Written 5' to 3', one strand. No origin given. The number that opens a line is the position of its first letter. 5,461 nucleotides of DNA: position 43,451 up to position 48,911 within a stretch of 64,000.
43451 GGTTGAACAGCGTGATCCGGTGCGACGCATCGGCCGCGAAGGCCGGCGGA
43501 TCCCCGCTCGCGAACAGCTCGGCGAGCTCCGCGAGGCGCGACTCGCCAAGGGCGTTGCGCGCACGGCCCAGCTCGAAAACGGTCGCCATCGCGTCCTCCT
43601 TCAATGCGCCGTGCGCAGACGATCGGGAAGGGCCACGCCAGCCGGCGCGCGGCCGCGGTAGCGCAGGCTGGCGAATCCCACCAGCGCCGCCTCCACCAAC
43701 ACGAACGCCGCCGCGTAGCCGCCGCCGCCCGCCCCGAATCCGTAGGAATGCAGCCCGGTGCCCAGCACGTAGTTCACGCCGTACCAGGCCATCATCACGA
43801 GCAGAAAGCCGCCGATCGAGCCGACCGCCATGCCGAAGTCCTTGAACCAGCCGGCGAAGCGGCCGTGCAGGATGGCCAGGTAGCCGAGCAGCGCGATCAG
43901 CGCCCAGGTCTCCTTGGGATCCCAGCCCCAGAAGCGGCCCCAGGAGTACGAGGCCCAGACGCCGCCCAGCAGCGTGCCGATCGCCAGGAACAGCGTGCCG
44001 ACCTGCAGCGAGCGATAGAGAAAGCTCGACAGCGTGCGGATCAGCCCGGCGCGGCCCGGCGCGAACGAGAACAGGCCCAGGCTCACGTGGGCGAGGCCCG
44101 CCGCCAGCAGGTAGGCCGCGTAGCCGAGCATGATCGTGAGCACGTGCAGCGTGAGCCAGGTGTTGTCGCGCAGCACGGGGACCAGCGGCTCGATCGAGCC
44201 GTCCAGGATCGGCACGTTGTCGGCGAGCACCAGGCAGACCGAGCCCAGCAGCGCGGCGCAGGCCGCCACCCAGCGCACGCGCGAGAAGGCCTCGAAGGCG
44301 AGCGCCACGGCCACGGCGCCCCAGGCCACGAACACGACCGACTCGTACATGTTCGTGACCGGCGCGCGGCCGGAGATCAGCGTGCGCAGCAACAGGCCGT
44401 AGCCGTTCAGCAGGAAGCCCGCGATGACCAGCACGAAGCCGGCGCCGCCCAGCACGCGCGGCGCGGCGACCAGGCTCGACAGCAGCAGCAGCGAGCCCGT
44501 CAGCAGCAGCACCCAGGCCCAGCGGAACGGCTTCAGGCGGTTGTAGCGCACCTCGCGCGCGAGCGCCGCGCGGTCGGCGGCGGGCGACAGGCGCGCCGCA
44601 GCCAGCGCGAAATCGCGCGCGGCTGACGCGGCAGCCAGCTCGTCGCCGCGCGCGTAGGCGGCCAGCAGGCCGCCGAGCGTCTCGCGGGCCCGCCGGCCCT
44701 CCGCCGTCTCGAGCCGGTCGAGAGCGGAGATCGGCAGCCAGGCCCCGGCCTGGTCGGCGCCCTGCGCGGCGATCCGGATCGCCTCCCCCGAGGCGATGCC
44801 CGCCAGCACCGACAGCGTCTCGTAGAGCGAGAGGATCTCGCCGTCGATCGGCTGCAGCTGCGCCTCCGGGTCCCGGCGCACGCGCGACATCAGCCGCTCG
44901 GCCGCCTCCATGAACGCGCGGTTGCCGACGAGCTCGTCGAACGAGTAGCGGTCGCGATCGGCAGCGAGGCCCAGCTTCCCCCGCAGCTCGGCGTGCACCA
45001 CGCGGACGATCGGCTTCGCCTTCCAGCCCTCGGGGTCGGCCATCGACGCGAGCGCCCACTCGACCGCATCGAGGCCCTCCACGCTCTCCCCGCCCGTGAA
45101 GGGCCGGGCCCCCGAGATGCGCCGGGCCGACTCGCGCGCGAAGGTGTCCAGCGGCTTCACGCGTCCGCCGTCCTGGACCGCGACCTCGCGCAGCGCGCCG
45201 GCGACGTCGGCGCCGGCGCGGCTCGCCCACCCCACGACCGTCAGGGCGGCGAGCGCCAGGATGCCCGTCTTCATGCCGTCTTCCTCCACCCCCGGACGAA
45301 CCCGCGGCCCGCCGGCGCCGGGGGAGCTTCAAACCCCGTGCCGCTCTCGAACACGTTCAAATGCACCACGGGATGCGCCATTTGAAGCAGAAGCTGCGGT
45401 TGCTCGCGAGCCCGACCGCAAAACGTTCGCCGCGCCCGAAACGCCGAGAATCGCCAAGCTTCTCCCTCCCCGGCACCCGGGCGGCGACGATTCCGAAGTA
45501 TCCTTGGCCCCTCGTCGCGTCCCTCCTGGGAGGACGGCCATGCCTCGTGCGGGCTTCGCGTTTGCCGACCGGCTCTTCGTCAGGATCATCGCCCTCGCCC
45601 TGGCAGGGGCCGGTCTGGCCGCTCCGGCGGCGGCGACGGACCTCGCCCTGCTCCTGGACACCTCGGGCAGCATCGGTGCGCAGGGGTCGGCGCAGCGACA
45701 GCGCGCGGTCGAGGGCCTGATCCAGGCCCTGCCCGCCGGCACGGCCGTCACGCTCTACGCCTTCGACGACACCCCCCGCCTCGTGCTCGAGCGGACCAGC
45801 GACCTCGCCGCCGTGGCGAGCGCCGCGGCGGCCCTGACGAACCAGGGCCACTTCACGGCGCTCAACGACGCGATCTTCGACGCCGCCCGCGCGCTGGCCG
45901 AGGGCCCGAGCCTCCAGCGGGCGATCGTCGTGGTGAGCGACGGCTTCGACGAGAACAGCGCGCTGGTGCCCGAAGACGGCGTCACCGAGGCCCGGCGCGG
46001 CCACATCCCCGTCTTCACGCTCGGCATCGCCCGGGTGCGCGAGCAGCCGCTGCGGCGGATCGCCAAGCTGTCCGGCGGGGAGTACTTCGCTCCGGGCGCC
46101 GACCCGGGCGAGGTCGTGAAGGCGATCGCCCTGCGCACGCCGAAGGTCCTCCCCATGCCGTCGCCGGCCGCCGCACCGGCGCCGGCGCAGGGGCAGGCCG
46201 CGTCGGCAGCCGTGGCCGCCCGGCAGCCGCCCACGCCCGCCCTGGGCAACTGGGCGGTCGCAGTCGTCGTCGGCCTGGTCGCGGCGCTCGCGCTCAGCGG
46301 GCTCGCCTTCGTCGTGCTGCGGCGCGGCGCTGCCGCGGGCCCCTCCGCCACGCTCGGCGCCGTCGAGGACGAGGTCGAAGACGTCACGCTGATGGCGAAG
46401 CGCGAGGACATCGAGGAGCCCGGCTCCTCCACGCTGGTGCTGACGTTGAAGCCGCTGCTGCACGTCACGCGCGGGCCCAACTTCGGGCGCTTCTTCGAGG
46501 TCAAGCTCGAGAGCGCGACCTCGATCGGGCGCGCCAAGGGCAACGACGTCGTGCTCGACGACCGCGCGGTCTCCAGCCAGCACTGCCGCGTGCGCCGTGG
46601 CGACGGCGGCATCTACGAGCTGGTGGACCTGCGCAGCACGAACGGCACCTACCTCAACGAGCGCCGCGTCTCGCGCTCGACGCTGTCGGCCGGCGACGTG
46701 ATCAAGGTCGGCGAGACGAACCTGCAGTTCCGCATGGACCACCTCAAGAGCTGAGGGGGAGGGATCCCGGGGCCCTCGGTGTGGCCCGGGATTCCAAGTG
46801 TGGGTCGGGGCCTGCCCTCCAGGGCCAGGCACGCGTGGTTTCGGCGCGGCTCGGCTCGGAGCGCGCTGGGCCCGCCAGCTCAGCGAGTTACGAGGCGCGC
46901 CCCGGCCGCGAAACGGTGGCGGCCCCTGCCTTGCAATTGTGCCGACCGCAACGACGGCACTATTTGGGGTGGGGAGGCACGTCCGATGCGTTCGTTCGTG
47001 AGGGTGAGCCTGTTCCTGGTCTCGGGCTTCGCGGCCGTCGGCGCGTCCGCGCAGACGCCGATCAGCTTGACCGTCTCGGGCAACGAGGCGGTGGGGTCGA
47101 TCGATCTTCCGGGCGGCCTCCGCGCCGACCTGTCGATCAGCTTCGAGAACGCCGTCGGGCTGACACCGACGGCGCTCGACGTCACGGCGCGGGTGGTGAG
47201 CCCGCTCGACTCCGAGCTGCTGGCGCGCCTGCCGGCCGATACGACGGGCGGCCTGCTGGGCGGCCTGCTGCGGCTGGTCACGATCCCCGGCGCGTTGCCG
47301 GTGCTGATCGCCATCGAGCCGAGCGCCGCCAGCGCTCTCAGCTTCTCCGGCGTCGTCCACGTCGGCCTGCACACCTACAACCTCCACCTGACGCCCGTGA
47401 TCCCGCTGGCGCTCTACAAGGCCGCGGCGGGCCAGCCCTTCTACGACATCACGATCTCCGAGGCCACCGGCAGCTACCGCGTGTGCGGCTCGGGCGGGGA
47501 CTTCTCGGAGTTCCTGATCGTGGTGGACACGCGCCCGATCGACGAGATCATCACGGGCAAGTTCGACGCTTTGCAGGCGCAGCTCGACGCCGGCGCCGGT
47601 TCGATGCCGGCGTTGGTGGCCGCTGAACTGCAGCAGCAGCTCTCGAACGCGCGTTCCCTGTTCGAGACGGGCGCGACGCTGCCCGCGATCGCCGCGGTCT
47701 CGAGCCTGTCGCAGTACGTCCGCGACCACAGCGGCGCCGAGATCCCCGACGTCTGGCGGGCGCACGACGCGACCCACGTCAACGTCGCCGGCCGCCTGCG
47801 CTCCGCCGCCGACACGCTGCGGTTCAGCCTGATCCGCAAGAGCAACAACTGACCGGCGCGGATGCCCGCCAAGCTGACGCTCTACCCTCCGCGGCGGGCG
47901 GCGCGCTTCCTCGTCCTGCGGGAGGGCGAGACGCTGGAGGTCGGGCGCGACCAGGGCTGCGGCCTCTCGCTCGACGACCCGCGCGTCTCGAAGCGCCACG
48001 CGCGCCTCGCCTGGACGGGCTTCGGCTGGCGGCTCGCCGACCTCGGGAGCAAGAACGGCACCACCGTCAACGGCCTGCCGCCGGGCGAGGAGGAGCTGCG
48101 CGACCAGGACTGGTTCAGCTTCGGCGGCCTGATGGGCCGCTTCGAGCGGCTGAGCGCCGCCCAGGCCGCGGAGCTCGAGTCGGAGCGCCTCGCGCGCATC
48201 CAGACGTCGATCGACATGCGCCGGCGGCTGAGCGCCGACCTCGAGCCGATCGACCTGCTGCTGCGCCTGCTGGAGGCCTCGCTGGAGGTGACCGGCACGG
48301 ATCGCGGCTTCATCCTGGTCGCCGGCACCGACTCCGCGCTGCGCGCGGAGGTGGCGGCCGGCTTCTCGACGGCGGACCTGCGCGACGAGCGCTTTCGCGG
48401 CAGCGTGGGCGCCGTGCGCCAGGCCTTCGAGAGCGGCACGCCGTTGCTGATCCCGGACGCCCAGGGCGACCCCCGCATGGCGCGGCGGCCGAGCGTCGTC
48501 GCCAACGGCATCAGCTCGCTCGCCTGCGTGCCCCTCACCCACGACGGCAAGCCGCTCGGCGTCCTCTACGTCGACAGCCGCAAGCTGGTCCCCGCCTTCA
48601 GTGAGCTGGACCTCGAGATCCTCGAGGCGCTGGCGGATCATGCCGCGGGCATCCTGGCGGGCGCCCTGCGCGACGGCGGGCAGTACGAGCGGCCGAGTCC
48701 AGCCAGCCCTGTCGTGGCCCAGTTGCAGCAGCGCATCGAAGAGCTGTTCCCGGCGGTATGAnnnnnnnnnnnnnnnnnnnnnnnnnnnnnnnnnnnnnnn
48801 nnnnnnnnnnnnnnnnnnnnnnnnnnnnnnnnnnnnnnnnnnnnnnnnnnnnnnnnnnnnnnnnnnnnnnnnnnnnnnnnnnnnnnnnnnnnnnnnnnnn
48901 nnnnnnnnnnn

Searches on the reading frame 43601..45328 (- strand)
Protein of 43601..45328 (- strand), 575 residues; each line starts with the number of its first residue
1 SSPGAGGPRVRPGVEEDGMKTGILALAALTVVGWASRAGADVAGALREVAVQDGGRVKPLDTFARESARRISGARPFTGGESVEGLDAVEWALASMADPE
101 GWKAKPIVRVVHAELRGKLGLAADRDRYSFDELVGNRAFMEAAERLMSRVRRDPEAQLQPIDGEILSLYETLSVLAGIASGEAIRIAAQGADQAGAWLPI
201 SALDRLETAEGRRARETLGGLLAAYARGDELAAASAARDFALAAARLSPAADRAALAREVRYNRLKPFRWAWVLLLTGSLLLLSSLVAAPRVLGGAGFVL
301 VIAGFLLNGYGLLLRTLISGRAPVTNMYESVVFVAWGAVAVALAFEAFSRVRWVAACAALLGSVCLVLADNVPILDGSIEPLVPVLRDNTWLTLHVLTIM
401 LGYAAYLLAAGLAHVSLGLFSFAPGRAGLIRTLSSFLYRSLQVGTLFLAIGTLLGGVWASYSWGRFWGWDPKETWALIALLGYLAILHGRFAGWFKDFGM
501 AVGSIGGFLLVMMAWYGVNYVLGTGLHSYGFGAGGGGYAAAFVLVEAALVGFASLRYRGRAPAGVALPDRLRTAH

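Call 55: search_protein_families(library=pfam, proteins=[window:43601-45328:-], max_evalue=0.001)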
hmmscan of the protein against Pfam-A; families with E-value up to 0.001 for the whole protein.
window:43601-45328:- (575 aa): 1 family
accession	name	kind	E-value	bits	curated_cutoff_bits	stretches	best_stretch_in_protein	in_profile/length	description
PF01578.25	Cytochrom_C_asm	-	1.7e-32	113.2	29.9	1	325-522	2-208/212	Cytochrome C assembly protein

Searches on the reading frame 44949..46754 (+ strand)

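Call 89: search_protein_families(library=pfam, proteins=[window:44949-46754:+], max_evalue=0.0001)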
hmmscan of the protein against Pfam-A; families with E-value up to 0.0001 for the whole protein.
window:44949-46754:+ (601 aa): 5 families
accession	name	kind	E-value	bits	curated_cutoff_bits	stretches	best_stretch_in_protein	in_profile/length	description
PF00498.31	FHA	-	1.1e-19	71.1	20.7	1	524-588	1-67/67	FHA domain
PF16697.10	Yop-YscD_cpl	-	1.1e-16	61.3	33.2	1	506-596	2-92/94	Inner membrane component of T3SS, cytoplasmic domain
PF00092.34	VWA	-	6e-15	56.3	23.8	1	231-376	1-155/174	von Willebrand factor type A domain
PF13519.12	VWA_2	-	2.5e-11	44.6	27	1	233-332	2-106/107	von Willebrand factor type A domain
PF13768.12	VWA_3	-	1.4e-07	32.1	27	1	231-379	2-153/155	von Willebrand factor type A domain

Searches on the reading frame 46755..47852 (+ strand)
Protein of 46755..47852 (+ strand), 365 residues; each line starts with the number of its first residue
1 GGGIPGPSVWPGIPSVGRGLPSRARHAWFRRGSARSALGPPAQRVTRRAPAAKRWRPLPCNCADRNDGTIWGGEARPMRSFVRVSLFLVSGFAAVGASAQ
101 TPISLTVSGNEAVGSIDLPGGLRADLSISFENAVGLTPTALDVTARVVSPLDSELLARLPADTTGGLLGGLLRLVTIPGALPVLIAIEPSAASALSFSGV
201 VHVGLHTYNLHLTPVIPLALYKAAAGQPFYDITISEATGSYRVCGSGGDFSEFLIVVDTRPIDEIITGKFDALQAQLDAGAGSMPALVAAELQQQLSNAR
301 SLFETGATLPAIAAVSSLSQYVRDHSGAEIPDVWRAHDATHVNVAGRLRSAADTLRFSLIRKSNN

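Call 89: search_protein_families(library=pfam, proteins=[window:46755-47852:+], max_evalue=0.0001)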
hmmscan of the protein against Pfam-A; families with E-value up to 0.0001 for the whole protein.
window:46755-47852:+ (365 aa): 1 family
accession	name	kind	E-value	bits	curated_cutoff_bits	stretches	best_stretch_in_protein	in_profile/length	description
PF20396.3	DUF6689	-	1.6e-68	231.3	27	1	80-360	6-272/275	Family of unknown function (DUF6689)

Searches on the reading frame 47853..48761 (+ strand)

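Call 89: search_protein_families(library=pfam, proteins=[window:47853-48761:+], max_evalue=0.0001)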
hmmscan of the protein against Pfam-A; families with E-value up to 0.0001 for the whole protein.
window:47853-48761:+ (302 aa): 5 families
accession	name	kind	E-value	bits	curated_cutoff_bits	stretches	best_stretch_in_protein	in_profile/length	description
PF01590.32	GAF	-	2.1e-18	67.6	22.4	1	132-266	2-131/133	GAF domain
PF13185.12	GAF_2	-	7.7e-17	62.2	28.6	1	133-268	5-135/136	GAF domain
PF00498.31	FHA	-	3.4e-15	56.7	20.7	1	30-91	3-67/67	FHA domain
PF16697.10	Yop-YscD_cpl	-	2.9e-11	43.9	33.2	1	24-94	15-87/94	Inner membrane component of T3SS, cytoplasmic domain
PF13492.12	GAF_3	-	2.5e-07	31.6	27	1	135-266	5-125/129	GAF domain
